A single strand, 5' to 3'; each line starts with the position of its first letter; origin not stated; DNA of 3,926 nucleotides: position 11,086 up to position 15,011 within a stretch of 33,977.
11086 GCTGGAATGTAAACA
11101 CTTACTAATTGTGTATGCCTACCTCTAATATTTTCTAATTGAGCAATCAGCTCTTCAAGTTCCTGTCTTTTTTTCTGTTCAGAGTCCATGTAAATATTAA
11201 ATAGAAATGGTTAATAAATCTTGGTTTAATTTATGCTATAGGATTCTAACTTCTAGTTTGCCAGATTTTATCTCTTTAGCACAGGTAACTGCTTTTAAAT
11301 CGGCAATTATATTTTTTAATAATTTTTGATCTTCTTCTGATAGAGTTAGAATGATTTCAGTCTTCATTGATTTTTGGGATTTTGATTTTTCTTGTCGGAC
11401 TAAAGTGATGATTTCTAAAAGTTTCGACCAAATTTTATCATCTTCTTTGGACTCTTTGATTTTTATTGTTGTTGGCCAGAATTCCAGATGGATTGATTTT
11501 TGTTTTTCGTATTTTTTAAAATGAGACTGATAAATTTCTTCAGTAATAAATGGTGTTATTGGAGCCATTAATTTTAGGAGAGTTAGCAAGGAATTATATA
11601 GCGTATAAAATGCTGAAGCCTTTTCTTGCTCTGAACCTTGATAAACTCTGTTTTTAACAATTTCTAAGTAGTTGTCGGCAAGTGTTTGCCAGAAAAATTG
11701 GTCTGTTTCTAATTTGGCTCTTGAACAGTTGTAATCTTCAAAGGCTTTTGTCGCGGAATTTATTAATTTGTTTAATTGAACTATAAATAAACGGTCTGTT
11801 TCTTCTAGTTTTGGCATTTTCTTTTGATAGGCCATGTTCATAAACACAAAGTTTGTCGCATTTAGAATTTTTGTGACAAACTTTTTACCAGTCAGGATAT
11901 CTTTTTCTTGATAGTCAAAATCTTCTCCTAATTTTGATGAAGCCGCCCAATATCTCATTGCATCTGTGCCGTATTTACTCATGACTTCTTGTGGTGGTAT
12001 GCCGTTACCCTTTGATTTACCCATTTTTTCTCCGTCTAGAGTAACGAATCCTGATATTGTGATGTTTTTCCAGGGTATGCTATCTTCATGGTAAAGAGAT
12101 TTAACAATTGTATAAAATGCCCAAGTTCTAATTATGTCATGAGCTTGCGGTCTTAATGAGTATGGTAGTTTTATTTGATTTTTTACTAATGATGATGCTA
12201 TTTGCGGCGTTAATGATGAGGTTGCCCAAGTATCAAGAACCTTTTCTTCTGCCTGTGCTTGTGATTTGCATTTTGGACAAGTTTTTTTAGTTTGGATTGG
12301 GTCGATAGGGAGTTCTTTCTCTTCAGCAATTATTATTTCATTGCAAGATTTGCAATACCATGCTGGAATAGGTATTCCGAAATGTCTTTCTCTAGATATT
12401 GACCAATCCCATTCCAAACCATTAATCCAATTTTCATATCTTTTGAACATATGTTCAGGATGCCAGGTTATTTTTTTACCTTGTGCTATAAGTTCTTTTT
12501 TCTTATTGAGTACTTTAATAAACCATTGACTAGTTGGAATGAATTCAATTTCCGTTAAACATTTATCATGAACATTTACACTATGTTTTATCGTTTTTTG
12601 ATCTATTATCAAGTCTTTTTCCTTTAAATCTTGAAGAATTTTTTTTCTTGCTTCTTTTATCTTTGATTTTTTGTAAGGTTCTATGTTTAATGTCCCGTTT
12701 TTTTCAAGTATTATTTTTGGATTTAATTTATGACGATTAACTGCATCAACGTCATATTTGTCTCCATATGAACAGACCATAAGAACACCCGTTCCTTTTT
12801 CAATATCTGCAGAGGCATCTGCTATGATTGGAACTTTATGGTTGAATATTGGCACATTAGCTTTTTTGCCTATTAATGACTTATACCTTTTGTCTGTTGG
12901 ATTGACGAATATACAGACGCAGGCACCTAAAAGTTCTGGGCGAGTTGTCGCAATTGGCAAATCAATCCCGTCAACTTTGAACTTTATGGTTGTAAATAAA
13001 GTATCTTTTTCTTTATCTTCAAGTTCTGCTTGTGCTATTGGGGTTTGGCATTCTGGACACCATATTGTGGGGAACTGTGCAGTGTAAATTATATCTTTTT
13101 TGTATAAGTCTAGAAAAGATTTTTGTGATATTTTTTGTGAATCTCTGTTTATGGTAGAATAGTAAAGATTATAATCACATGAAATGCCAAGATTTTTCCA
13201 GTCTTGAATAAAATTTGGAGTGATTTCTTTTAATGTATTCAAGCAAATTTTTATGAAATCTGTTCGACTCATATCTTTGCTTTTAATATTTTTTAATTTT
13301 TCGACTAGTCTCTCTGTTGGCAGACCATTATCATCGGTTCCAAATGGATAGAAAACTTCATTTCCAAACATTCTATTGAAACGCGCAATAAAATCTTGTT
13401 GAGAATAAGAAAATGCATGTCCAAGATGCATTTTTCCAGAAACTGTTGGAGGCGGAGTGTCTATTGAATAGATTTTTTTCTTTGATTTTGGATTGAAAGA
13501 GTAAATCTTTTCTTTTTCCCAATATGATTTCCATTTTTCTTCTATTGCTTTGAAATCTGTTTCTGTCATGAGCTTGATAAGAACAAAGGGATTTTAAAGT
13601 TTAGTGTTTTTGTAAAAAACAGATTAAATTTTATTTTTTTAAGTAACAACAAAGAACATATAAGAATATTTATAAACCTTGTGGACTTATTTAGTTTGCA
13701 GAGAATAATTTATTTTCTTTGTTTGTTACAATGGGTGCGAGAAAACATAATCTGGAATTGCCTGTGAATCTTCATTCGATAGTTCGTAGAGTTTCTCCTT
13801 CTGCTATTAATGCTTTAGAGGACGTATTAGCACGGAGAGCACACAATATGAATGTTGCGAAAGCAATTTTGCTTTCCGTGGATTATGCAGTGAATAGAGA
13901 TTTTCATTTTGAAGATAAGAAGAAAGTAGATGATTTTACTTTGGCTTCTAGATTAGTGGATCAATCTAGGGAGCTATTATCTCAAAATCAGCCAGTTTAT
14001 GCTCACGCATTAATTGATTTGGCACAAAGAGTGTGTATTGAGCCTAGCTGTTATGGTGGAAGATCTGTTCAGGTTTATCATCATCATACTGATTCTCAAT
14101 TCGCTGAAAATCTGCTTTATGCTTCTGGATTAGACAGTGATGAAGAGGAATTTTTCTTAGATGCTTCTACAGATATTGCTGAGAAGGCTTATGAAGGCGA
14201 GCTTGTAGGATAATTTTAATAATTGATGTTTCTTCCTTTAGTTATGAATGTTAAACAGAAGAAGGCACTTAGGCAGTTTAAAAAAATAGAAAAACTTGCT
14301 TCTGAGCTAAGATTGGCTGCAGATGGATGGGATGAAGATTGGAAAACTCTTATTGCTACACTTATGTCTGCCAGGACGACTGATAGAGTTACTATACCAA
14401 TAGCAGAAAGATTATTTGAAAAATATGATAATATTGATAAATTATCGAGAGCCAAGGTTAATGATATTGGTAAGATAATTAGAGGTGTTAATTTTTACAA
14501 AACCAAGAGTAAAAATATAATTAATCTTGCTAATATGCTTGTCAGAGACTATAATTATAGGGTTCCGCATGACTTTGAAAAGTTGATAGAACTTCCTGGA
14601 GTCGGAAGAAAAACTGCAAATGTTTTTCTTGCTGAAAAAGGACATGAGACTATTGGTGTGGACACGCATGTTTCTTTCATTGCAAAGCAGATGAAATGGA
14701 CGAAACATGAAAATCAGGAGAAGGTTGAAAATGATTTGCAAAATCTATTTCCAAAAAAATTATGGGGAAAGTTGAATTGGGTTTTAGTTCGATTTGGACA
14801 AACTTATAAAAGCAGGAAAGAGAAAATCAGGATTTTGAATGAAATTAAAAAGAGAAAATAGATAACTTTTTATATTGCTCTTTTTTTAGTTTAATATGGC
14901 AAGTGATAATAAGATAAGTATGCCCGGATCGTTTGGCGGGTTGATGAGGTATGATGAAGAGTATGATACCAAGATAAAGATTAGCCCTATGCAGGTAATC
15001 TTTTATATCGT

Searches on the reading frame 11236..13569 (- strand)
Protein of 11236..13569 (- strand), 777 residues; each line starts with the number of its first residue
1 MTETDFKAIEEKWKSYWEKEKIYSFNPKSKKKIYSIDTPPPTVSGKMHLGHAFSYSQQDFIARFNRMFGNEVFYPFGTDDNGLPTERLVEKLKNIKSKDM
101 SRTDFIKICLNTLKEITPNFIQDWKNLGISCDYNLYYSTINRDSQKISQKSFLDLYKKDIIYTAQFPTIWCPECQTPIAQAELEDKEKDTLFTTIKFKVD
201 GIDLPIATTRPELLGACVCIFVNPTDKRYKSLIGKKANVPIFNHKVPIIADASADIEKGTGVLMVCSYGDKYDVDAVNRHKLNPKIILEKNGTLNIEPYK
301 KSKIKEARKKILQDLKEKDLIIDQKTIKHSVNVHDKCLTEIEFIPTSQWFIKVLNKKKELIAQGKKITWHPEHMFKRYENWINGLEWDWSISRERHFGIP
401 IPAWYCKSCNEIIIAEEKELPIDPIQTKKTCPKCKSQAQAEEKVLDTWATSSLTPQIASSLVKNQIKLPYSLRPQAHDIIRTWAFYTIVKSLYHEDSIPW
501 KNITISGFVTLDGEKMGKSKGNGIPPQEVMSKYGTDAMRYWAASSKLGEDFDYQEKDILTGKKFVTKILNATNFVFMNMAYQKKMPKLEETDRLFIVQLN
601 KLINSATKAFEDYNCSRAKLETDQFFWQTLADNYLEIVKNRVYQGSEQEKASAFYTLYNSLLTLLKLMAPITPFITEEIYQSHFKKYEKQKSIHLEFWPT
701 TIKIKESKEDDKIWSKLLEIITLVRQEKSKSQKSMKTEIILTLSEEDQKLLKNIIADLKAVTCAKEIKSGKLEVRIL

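Call 16: search_protein_families(library=pfam, proteins=[window:11236-13569:-], max_evalue=0.001)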
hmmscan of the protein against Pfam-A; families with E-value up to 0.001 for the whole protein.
window:11236-13569:- (777 aa): 4 families
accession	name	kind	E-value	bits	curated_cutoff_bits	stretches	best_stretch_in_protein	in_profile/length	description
PF00133.28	tRNA-synt_1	-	7.1e-80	269.2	22.7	1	13-552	2-412/414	tRNA synthetases class I (I, L, M and V)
PF08264.19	Anticodon_1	-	1.8e-32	112.7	25.1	1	592-739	1-144/148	Anticodon-binding domain of tRNA ligase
PF09334.17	tRNA-synt_1g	-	8.3e-27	94.4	20.1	2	36-180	3-132/391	tRNA synthetases class I (M)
PF01406.26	tRNA-synt_1e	-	1.5e-08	34.8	27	1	505-560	243-298/301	tRNA synthetases class I (C) catalytic domain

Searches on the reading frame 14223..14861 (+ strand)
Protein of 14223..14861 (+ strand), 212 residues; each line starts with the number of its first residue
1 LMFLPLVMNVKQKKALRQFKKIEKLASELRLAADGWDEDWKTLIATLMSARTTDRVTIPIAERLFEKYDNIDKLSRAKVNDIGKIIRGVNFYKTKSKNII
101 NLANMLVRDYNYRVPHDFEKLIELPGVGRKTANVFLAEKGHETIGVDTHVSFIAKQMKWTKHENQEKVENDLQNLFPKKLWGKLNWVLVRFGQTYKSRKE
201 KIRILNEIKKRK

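Call 25: search_protein_families(library=pfam, proteins=[window:14223-14861:+], max_evalue=0.01)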
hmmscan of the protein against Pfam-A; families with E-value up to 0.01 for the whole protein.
window:14223-14861:+ (212 aa): 5 families
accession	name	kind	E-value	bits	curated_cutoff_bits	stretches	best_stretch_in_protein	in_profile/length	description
PF00730.31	HhH-GPD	-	3.8e-21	75.9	26.2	1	44-178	1-108/108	HhH-GPD superfamily base excision DNA repair protein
PF00633.29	HHH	-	4.5e-06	26.7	24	1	110-137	2-29/30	Helix-hairpin-helix motif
PF12826.13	HHH_2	-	0.00099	19.7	27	0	60-85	15-40/64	Helix-hairpin-helix motif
PF14520.12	HHH_5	-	0.0017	19.2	27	0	118-136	1-19/57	Helix-hairpin-helix domain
PF24172.1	CdiI_ImmP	-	0.0037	17.9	33.2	1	156-210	14-68/129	CdiI immunity protein EcoliA0-like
